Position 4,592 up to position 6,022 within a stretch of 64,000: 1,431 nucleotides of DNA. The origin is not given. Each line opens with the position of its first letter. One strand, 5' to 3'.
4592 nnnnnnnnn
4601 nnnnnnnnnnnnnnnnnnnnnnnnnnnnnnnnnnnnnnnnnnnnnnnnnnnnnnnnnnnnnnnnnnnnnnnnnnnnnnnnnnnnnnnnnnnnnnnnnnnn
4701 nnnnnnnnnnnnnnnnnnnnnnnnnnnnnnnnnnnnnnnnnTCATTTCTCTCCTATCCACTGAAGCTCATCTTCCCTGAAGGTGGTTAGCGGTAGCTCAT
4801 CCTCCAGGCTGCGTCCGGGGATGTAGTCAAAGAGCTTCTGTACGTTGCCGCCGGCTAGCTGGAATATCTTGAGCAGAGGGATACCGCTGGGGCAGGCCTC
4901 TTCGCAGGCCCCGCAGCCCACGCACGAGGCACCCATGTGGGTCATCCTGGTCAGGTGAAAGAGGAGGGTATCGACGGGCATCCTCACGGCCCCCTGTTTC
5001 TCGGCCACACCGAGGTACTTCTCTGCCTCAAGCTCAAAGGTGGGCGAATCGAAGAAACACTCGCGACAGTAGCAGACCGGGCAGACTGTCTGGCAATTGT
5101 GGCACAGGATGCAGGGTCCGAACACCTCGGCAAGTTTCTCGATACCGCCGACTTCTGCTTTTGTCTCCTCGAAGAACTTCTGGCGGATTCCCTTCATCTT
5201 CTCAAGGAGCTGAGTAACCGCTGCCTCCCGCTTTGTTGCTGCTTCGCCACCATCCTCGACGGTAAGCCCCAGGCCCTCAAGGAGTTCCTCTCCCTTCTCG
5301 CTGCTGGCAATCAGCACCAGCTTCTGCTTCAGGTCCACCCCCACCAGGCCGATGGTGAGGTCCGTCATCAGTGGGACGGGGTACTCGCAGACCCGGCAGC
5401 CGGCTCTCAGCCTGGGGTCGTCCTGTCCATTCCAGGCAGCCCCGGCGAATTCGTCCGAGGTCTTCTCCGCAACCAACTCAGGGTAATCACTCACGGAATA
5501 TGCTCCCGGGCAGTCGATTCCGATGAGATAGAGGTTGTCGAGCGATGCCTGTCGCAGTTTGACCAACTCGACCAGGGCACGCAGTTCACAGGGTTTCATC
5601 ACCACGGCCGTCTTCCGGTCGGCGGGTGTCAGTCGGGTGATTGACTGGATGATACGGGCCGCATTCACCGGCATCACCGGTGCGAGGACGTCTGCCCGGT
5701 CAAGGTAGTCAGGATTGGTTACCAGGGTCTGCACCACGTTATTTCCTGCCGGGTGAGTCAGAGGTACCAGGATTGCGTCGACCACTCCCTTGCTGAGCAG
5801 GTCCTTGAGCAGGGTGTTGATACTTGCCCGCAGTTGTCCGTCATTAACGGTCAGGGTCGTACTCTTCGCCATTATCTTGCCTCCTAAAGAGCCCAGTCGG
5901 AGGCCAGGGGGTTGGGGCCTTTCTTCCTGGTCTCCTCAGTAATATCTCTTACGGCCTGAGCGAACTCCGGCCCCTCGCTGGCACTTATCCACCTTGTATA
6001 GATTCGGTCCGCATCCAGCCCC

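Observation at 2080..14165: Hdr supercluster with three tandem HdrA paralogues and no hydrogenase or formate dehydrogenase partner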

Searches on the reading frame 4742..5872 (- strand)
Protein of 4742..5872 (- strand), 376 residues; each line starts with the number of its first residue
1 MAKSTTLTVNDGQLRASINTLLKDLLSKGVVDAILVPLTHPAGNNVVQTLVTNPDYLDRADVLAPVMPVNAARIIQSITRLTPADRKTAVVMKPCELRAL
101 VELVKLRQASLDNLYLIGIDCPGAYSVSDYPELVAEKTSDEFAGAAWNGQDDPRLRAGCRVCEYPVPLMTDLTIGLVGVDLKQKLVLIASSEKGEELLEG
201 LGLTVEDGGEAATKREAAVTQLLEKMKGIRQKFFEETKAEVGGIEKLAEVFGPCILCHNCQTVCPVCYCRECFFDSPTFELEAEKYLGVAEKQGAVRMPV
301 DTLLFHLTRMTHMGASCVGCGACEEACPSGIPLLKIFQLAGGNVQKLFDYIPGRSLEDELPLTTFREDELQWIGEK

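Call 3: search_protein_families(library=pfam, proteins=[window:4742-5872:-], max_evalue=0.001)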
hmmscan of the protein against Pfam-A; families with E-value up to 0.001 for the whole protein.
window:4742-5872:- (376 aa): 10 families
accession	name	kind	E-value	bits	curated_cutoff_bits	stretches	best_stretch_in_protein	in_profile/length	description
PF04432.18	FrhB_FdhB_C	-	3.5e-10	40.4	23.3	1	155-200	91-135/150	Coenzyme F420 hydrogenase/dehydrogenase, beta subunit C terminus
PF13183.11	Fer4_8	-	7.7e-08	33.2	27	1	253-331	4-68/68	4Fe-4S dicluster domain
PF13237.11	Fer4_10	-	7.6e-07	29.4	25.5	0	313-329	5-21/53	4Fe-4S dicluster domain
PF12797.12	Fer4_2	-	2.9e-05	24.2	24.5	0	316-329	9-22/22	4Fe-4S binding domain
PF13484.11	Fer4_16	-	3e-05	25.1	30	0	269-329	5-65/66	4Fe-4S double cluster binding domain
PF12838.12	Fer4_7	-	6.3e-05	23.8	27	1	254-331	2-52/52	4Fe-4S dicluster domain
PF13746.11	Fer4_18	-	0.0001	22.9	27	0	311-343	55-87/114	4Fe-4S dicluster domain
PF13534.11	Fer4_17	-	0.00012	23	22.2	0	310-331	40-60/61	4Fe-4S dicluster domain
PF12837.12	Fer4_6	-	0.00035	20.8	25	1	315-331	7-23/24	4Fe-4S binding domain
PF00037.32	Fer4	-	0.00059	20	21.1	1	316-330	7-21/24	4Fe-4S binding domain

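Call 5: search_protein_families(library=ncbifam, proteins=[window:4742-5872:-], max_evalue=0.00001)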
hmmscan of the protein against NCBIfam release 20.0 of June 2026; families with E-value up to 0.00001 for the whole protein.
window:4742-5872:- (376 aa): 1 family
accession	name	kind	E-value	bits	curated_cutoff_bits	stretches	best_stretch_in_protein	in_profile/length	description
NF038196.1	ferrodoxin_EFR1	subfamily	3.3e-06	27.3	75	0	307-329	176-198/242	EFR1 family ferrodoxin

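Call 28: find_homologous_proteins(query=window:4742-5872:-, max_evalue=0.00001)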
Query window:4742-5872:- (376 aa): 2288 proteins with E <= 0.00001 among 8000 candidates; the best 120 are listed.
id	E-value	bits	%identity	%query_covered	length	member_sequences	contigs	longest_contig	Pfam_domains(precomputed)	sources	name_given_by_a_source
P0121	2.1e-237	805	94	100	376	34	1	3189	PF04432.19,PF13484.12,PF13534.12,PF13183.12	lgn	-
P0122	1.4e-211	720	84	100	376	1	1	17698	PF04432.19,PF13534.12,PF13183.12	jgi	-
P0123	1.6e-211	720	84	100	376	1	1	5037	PF04432.19,PF13534.12,PF13183.12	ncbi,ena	-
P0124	7.7e-210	714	83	100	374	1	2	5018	PF04432.19,PF13534.12,PF13183.12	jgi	-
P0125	9.9e-209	711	83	100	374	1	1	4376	PF04432.19,PF13534.12,PF13183.12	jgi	-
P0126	4.7e-208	708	82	100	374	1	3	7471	PF12797.13,PF04432.19,PF13534.12,PF13183.12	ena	-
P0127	5.2e-208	708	82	100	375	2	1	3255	PF12797.13,PF04432.19,PF00037.33,PF13534.12,PF13183.12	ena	-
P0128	6.6e-207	705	81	100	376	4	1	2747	PF04432.19,PF13183.12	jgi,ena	-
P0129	4.8e-206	702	81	100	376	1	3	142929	PF04432.19,PF13534.12,PF13183.12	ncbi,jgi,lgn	-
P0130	5.4e-206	702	80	100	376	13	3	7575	PF12797.13,PF04432.19,PF13534.12,PF13183.12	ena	-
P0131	1.1e-205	700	80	100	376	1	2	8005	PF04432.19,PF00037.33,PF12838.13,PF13534.12,PF13183.12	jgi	jgi:formate dehydrogenase subunit beta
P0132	4.4e-205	699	80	100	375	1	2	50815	PF17179.10,PF04432.19,PF13183.12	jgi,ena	-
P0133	5.0e-205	698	80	100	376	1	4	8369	PF04432.19,PF13534.12,PF13183.12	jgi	jgi:formate dehydrogenase subunit beta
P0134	3.3e-204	696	80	100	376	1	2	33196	PF04432.19,PF13534.12,PF13183.12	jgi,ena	jgi:formate dehydrogenase subunit beta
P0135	1.3e-203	694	78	100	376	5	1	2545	PF12797.13,PF04432.19,PF13534.12,PF13183.12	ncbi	-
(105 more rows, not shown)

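Call 31: find_related_loci(query=A1, collection=genome_contigs, flank=10000)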
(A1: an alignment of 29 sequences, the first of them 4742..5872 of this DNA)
Query A1 (376 aa) in genome_contigs; peptide patterns used: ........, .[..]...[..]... (x = any residue, [..] = any of these).
600 stretches matched a pattern (row limit reached: there are more); 369 encode a relative of the query (tblastn E <= 1e-3); the best 80 are kept; 80 distinct loci.
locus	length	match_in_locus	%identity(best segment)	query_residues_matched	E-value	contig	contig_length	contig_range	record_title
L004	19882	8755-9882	98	1-376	0e+0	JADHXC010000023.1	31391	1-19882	MAG: Dehalococcoidales bacterium isolate BS750m-G43 BS-750m-C1673, whole genome shotgun sequence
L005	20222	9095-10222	80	1-376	0e+0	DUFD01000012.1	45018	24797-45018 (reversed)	MAG TPA_asm: Dehalococcoidia bacterium isolate W589 Contig12, whole genome shotgun sequence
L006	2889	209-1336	69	1-376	0e+0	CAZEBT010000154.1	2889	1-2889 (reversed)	MAG TPA_asm: uncultured Dehalococcoidales bacterium isolate binchicken_co100_414 genome assembly, contig: NODE_55895_len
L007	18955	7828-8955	81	1-376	0e+0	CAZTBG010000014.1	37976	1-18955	MAG TPA_asm: uncultured Dehalococcoidales bacterium isolate SRP214966_co4_511 genome assembly, contig: NODE_691_length_3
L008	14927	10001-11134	67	1-376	8e-170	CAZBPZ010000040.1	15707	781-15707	MAG TPA_asm: uncultured Dehalococcoidales bacterium isolate binchicken_co184_600 genome assembly, contig: NODE_6695_leng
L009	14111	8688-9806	68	1-376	2e-169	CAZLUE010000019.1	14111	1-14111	MAG TPA_asm: uncultured Dehalococcoidales bacterium isolate SRP308112_co1_429 genome assembly, contig: NODE_7590_length_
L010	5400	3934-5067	63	1-376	2e-171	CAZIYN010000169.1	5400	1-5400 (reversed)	MAG TPA_asm: uncultured Dehalococcoidales bacterium isolate binchicken_co178_237 genome assembly, contig: NODE_17530_len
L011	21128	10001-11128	61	1-376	5e-167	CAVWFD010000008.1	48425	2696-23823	MAG: uncultured Chloroflexia bacterium isolate MFD01231.bin.2.26 genome assembly, contig: contig_49029, whole genome sho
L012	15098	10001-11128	61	1-376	1e-165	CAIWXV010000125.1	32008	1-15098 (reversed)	MAG: uncultured Dehalococcoidia bacterium isolate AlinenSediments_bin-3940 genome assembly, contig: bin-3940:125/149, wh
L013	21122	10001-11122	61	1-376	5e-163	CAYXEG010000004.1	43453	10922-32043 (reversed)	MAG TPA_asm: uncultured Dehalococcoidales bacterium isolate SRP192927_co6_802 genome assembly, contig: NODE_1319_length_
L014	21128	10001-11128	60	1-376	9e-161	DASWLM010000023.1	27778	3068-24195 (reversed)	MAG TPA_asm: Dehalococcoidales bacterium isolate SMAG_U2948 k141_1087371, whole genome shotgun sequence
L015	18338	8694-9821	61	1-376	3e-160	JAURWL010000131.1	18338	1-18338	MAG: Dehalococcoidales bacterium isolate E10_concoct.bin.145 E10_k141_510834, whole genome shotgun sequence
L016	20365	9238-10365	59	1-376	8e-157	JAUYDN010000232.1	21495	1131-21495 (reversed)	MAG: Dehalococcoidia bacterium isolate C20_metabat.bin.39 C20_k141_719610, whole genome shotgun sequence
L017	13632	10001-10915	71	72-376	7e-151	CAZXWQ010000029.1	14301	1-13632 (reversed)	MAG TPA_asm: uncultured Dehalococcoidales bacterium isolate SRP068000_co2_10 genome assembly, contig: NODE_3949_length_1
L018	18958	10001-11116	53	1-374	4e-133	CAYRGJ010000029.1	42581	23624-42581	MAG TPA_asm: uncultured Dehalococcoidia bacterium isolate SRP192927_co6_610 genome assembly, contig: NODE_1385_length_42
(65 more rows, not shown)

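Call 34: predict_structure(alignment_id=A1)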
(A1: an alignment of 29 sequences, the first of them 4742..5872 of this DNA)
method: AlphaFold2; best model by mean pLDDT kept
length: 376 residues; sequences in the alignment: 29
mean_pLDDT: 76.2   pTM: 0.79
mean pLDDT of the five models: 76.2, 74.6, 71.6, 70.0, 69.4
residues with pLDDT >= 90: 120; 70-90: 135; 50-70: 63; < 50: 58
segments of 3 or more residues with pLDDT < 50: 261-263, 265-281, 295-308, 314-316, 318-330
pLDDT, mean of each block of 10 residues (from residue 1): 90 95 97 92 82 94 79 75 82 86 81 93 84 85 81 81 88 95 95 95 87 93 90 84 66 51 46 41 59 50 45 47 46 66 75 81 56 53
secondary structure, 60 per line:
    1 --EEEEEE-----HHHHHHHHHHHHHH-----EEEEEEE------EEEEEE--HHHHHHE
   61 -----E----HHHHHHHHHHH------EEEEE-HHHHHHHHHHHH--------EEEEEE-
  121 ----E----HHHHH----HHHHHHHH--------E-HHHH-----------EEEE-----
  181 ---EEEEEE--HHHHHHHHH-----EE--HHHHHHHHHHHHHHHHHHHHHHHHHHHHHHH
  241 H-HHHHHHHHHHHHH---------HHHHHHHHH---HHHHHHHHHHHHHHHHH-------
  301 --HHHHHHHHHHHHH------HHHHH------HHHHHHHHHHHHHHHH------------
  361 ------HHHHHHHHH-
elements in order: E3-8 H14-27 E33-39 E46-51 H54-59 H71-81 E88-92 H94-105 E114-119 H130-134 H139-146 H157-160 E172-175 E184-189 H192-200 H210-241 H243-255 H265-273 H277-293 H303-315 H322-326 H333-348 H367-375

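Call 36: search_solved_structures(query=A1, max_evalue=1, show_alignments=2)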
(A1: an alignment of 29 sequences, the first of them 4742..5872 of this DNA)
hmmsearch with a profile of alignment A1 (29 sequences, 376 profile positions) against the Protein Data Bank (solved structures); distinct sequences matched with E-value up to 1: 112 (the best 60 are shown).
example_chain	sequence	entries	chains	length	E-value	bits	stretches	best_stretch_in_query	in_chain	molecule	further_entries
9t1s_M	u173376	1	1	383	1.3e-47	165.8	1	10-362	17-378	formate dehydrogenase (coenzyme F420)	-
8rvu_E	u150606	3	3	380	9.9e-39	136.6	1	11-362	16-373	Formate dehydrogenase, beta subunit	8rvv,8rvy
7bkb_E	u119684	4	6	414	1.5e-36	129.4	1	10-369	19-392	Formate dehydrogenase, beta subunit (F420)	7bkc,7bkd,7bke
6pnj_C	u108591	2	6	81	7.6e-05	25.1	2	315-337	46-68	Photosystem I iron-sulfur center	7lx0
9e0j_K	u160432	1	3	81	0.00011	24.6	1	315-337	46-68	Photosystem I iron-sulfur center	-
6kmw_aC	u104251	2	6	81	0.00013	24.3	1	315-337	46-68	Photosystem I iron-sulfur center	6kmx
7np8_A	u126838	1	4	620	0.00017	23.9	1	152-232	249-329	Coenzyme F420-dependent sulfite reductase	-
9uas_C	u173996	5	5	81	0.00017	23.9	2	315-337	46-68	Photosystem I iron-sulfur center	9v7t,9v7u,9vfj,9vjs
8zo9_c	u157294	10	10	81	0.0002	23.7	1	315-337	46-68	Photosystem I iron-sulfur center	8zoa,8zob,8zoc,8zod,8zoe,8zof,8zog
9tn7_A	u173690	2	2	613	0.00022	23.5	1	156-232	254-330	Coenzyme F420 hydrogenase/dehydrogenase beta subunit domain protein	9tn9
7s3d_C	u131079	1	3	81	0.00025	23.4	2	315-337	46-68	PsaC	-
7coy_aC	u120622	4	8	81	0.00025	23.4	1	315-337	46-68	Photosystem I iron-sulfur center | Photosystem I protein PsaC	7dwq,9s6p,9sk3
9m4f_C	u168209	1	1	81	0.00026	23.3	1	315-337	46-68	PsaC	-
10eg_C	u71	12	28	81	0.00027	23.3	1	315-337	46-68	Photosystem I iron-sulfur center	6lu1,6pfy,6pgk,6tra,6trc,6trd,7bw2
1jb0_C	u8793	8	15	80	0.00029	23.2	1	315-337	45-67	PHOTOSYSTEM I IRON-SULFUR CENTER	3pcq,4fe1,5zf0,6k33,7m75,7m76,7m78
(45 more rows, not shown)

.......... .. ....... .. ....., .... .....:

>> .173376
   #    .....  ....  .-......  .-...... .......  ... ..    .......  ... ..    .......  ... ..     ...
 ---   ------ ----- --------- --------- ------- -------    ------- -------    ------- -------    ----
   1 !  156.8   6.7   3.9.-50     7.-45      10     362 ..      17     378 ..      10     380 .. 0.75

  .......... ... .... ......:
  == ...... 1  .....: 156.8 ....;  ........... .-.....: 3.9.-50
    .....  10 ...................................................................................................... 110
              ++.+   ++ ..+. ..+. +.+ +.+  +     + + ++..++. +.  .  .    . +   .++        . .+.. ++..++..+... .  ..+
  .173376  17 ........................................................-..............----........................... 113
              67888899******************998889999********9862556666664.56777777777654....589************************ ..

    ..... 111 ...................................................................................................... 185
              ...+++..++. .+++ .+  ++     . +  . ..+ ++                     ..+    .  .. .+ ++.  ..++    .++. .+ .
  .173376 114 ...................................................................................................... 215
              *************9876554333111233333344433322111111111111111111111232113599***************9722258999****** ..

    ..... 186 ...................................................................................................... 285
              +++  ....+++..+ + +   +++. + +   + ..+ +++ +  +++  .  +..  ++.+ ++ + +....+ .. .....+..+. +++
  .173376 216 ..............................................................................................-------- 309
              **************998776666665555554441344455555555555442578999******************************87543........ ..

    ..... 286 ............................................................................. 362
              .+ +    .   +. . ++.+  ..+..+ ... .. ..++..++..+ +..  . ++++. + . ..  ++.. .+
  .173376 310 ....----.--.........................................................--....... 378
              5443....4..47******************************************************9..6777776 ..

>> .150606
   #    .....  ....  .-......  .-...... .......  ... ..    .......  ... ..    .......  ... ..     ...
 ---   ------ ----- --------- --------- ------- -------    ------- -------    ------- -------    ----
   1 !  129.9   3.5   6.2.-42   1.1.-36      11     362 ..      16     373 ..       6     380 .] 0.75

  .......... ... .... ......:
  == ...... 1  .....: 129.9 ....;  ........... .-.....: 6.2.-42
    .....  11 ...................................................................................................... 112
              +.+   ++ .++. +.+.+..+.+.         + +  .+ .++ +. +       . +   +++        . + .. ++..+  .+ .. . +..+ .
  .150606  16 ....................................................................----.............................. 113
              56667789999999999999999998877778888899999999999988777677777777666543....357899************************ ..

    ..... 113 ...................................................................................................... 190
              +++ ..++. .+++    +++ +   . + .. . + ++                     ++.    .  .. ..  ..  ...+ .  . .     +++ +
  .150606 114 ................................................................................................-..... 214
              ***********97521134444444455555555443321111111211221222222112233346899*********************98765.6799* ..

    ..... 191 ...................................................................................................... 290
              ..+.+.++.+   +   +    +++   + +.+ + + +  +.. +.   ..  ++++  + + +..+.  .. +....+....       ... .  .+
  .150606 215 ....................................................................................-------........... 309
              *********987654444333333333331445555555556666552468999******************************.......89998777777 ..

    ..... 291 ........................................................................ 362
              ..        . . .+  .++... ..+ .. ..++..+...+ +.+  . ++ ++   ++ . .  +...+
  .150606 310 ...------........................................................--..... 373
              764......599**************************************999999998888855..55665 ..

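Call 37: fold_search(model_id=the predicted structure, library=pdb)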
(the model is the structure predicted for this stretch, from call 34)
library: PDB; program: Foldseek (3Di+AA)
matches with E <= 10: 307; with E <= 0.001: 19
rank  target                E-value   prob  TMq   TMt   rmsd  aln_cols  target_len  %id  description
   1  7bkb_E                6.7e-16  1.00  0.64  0.59   7.3       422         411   22  Formate dehydrogenase - heterodisulfide reductase - formylmethanofuran dehydrogenase complex from Methanospirillum hun (released 2021-09-29)
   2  8rvu_E                4.9e-15  1.00  0.62  0.61   7.3       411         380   23  CryoEM structure of the Elp-Hdr complex of Methanothermobacter marburgensis state 2 (composite structure) (released 2025-05-14)
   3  4ci0_C                5.4e-08  1.00  0.42  0.54   6.8       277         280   15  Electron cryo-microscopy of F420-reducing NiFe hydrogenase Frh (released 2014-02-26)
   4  9r51_B                1.6e-07  1.00  0.49  0.62   5.1       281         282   18  Dimeric state of the F420-reducing hydrogenase from Methanothermococcus thermolithotrophicus in crystalline form 1 (released 2025-10-22)
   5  8rja_E                1.9e-07  1.00  0.44  0.47   5.7       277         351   19  Crystal structure of the F420-reducing formylmethanofuran dehydrogenase complex from the ethanotroph Candidatus Ethano (released 2024-10-02)
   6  7npa_N                3.2e-07  1.00  0.41  0.27   6.3       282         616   20  Crystal structure of the Coenzyme F420-dependent sulfite reductase from Methanothermococcus thermolithotrophicus at 1. (released 2022-03-23)
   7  7npa_A                3.8e-07  1.00  0.44  0.28   6.6       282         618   20  Crystal structure of the Coenzyme F420-dependent sulfite reductase from Methanothermococcus thermolithotrophicus at 1. (released 2022-03-23)
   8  7np8_B                3.8e-07  1.00  0.41  0.27   6.5       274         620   19  Crystal structure of the Coenzyme F420-dependent sulfite reductase from Methanocaldococcus jannaschii at 2.3-A resolut (released 2022-03-23)
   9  7npa_D                4.4e-07  1.00  0.44  0.28   5.8       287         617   20  Crystal structure of the Coenzyme F420-dependent sulfite reductase from Methanothermococcus thermolithotrophicus at 1. (released 2022-03-23)
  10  6qgr_B                4.4e-07  1.00  0.45  0.57   6.6       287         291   16  The F420-reducing [NiFe] hydrogenase complex from Methanosarcina barkeri at the Nia-S state (released 2019-10-23)
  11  5dqr_E                5.7e-07  1.00  0.40  0.37   5.3       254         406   13  The crystal structure of Arabidopsis 7-hydroxymethyl chlorophyll a reductase (HCAR) (released 2016-04-20)
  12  7np8_A                5.7e-07  1.00  0.45  0.29   6.0       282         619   19  Crystal structure of the Coenzyme F420-dependent sulfite reductase from Methanocaldococcus jannaschii at 2.3-A resolut (released 2022-03-23)
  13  8riu_B                6.3e-07  1.00  0.43  0.43   6.4       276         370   17  Crystal structure of the F420-reducing carbon monoxide dehydrogenase component from the ethanotroph Candidatus Ethanop (released 2024-10-02)
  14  6qii_B                7.0e-07  1.00  0.46  0.57   6.6       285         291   13  Xenon derivatization of the F420-reducing [NiFe] hydrogenase complex from Methanosarcina barkeri (released 2019-10-23)
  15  5dqr_A                8.1e-07  1.00  0.41  0.38   5.1       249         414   13  The crystal structure of Arabidopsis 7-hydroxymethyl chlorophyll a reductase (HCAR) (released 2016-04-20)
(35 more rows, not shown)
